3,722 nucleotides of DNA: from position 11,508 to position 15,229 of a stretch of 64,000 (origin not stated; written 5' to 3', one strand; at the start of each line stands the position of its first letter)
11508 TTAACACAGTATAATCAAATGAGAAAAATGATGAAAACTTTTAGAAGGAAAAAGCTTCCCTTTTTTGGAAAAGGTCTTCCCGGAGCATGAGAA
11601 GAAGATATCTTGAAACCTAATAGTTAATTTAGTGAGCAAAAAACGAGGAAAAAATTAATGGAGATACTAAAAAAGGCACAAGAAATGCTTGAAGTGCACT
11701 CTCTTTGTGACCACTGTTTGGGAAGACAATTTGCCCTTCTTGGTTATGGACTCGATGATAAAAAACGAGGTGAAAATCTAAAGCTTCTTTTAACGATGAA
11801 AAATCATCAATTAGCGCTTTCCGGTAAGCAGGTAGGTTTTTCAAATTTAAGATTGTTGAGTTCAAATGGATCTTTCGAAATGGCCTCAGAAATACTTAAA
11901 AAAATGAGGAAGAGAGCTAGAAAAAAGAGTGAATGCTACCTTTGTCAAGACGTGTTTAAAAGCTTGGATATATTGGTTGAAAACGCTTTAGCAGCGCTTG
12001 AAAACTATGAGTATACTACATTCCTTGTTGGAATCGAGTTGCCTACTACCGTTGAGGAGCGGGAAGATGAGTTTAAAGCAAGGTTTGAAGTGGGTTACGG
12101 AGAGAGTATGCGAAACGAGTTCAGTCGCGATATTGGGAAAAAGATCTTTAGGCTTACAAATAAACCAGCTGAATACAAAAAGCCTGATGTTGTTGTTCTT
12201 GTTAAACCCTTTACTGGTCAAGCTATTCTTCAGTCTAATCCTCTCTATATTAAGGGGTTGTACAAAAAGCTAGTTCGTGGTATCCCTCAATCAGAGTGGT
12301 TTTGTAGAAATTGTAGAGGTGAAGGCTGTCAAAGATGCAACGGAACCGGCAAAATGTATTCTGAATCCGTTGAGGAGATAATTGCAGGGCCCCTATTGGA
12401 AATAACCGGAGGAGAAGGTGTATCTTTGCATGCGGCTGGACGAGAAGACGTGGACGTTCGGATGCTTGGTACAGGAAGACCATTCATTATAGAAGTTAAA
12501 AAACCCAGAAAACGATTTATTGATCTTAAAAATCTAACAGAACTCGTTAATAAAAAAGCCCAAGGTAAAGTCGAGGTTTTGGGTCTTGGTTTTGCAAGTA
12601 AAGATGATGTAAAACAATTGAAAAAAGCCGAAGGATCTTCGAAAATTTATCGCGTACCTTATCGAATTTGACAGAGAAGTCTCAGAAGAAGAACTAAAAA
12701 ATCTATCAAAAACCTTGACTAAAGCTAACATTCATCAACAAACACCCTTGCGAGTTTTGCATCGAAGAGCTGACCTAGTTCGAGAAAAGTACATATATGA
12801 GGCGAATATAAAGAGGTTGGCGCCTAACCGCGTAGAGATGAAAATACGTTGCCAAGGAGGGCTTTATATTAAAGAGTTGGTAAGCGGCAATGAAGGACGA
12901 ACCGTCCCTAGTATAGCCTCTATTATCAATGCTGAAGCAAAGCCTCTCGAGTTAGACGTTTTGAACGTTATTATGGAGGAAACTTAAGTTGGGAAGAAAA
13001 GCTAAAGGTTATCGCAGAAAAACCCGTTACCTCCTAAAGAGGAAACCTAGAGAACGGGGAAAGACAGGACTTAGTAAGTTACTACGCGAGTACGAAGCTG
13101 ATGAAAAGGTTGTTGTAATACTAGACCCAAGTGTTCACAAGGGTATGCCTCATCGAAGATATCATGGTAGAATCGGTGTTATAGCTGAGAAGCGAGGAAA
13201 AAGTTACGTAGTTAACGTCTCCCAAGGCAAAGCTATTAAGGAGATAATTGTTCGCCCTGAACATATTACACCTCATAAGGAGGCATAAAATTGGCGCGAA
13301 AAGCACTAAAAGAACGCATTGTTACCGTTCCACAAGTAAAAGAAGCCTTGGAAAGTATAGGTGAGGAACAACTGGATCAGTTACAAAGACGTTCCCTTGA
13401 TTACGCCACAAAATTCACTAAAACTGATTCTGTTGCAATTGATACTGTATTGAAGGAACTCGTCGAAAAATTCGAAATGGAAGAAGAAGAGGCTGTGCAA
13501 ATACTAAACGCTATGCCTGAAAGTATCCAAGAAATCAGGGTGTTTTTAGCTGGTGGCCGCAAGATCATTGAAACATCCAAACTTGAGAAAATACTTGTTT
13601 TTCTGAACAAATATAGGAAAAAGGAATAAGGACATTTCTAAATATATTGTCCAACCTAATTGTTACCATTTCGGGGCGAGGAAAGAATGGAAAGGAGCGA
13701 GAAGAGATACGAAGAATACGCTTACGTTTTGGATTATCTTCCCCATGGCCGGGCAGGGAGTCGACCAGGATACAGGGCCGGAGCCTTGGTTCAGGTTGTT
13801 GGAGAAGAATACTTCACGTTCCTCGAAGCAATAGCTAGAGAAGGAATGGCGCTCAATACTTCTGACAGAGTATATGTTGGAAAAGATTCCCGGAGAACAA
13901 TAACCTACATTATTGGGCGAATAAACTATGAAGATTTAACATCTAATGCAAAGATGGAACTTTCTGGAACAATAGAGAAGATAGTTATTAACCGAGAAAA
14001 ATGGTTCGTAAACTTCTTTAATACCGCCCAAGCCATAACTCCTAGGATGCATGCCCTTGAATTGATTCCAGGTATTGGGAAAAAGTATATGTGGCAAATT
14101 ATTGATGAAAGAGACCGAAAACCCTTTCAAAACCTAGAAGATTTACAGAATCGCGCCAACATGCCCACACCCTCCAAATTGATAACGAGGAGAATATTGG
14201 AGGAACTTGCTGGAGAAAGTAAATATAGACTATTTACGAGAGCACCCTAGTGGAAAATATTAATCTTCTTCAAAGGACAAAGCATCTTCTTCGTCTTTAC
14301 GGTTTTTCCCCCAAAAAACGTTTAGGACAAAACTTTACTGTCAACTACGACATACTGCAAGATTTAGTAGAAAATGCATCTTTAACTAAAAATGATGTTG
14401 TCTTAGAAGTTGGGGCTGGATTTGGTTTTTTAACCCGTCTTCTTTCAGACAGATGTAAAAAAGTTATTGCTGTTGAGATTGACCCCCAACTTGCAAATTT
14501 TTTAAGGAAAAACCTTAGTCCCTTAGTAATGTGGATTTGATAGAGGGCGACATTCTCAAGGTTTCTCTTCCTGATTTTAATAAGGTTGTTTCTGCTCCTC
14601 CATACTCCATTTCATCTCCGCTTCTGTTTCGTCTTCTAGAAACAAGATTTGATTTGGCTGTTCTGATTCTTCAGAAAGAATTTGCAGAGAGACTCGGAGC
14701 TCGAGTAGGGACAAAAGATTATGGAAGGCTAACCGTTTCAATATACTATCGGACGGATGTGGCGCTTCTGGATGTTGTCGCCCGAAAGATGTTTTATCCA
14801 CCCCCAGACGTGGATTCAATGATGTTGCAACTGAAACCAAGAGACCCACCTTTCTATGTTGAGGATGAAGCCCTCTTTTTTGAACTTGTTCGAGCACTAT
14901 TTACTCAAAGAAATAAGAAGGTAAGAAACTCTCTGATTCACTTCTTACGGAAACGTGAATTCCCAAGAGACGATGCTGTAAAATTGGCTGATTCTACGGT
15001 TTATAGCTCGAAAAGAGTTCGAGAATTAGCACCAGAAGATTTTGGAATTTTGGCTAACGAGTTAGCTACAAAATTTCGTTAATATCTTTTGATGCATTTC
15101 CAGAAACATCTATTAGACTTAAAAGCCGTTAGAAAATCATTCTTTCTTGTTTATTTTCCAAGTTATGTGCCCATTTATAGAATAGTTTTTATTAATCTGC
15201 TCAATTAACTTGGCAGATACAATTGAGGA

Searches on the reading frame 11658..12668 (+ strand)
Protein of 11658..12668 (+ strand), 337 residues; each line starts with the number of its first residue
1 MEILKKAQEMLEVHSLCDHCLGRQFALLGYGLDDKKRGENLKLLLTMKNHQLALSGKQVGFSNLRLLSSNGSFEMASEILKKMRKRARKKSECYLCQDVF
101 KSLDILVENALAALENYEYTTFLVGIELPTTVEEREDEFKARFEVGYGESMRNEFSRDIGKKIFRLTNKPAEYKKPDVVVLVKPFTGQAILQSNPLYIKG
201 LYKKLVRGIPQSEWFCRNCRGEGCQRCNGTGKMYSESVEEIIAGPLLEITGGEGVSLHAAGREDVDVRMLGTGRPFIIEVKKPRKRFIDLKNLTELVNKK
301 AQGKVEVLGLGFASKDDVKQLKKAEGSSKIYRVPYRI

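Call 48: search_protein_families(library=pfam, proteins=[window:11658-12668:+], max_evalue=0.001)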
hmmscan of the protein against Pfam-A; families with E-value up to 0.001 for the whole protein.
window:11658-12668:+ (337 aa): 2 families
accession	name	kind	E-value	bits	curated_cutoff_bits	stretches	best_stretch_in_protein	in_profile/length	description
PF21238.2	Pus10_C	-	1.1e-31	110.6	27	1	197-333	1-128/232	Pus10, C-terminal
PF22023.1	Pus10_THUMP_arc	-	1.3e-21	77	28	1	107-182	2-77/78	Pus10 THUMP domain, archaeal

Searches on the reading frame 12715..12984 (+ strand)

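Call 42: search_protein_families(library=pfam, proteins=[window:12715-12984:+], max_evalue=0.01)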
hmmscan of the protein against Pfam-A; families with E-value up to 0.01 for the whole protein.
window:12715-12984:+ (90 aa): 1 family
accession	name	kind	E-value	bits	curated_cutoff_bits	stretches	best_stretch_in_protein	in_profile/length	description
PF21238.2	Pus10_C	-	1e-29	104.2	27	1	2-85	148-231/232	Pus10, C-terminal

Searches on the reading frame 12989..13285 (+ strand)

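Call 42: search_protein_families(library=pfam, proteins=[window:12989-13285:+], max_evalue=0.01)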
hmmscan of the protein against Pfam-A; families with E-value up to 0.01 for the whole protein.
window:12989-13285:+ (99 aa): 1 family
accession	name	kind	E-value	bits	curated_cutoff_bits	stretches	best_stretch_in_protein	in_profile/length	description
PF01157.24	Ribosomal_L21e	-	7.1e-33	112.9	27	1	4-97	3-100/101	Ribosomal protein L21e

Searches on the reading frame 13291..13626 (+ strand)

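Call 42: search_protein_families(library=pfam, proteins=[window:13291-13626:+], max_evalue=0.01)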
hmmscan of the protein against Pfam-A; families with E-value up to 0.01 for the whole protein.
window:13291-13626:+ (112 aa): 1 family
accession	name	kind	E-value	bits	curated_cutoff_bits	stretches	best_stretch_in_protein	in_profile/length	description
PF03874.21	RNA_pol_Rpb4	-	3.2e-11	44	25.6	1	20-109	27-116/116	RNA polymerase Rpb4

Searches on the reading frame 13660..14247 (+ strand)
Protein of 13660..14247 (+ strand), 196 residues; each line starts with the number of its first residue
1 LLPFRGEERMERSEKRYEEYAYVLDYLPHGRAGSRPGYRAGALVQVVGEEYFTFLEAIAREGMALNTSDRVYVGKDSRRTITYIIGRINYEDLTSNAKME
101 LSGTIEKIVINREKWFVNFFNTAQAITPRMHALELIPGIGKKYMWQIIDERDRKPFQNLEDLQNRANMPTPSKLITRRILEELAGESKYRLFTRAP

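Call 42: search_protein_families(library=pfam, proteins=[window:13660-14247:+], max_evalue=0.01)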
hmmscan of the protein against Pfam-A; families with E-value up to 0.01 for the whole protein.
window:13660-14247:+ (196 aa): 3 families
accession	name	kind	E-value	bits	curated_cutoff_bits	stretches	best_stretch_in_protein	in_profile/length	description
PF04919.18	DUF655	-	8e-59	199.1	22.2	1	18-194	2-181/181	Protein of unknown function (DUF655)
PF14579.12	HHH_6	-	6.6e-06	26.7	25.6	1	131-184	25-75/90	Helix-hairpin-helix motif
PF03934.19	T2SSK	-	0.0038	18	24.2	1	135-171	14-50/63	Type II secretion system (T2SS), protein K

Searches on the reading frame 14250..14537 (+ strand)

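Call 23: search_protein_families(library=pfam, proteins=[window:14250-14537:+], max_evalue=0.001)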
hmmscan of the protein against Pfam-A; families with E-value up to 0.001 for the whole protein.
window:14250-14537:+ (96 aa): 4 families
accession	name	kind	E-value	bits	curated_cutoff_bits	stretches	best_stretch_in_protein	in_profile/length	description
PF00398.26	RrnaAD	-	1.3e-19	70.8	24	1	20-91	3-76/263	Ribosomal RNA adenine dimethylase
PF13649.12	Methyltransf_25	-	7e-05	23.9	27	1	51-89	1-41/97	Methyltransferase domain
PF02475.24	TRM5-TYW2_MTfase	-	0.00012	22.5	28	1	46-89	35-80/164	TRM5/TYW2 methyltransferase domain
PF08241.18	Methyltransf_11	-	0.00017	22.6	21.2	1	52-90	1-39/95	Methyltransferase domain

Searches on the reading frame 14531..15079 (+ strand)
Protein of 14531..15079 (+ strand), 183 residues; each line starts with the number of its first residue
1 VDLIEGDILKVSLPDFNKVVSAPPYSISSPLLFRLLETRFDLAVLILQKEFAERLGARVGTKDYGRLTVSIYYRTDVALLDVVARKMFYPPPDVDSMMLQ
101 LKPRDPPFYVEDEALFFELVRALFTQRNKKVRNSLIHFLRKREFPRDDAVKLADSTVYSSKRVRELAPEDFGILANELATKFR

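Call 23: search_protein_families(library=pfam, proteins=[window:14531-15079:+], max_evalue=0.001)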
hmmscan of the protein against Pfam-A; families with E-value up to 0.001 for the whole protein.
window:14531-15079:+ (183 aa): 1 family
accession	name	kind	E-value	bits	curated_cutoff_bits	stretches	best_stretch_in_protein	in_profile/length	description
PF00398.26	RrnaAD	-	7.2e-31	107.7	24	1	3-173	80-256/263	Ribosomal RNA adenine dimethylase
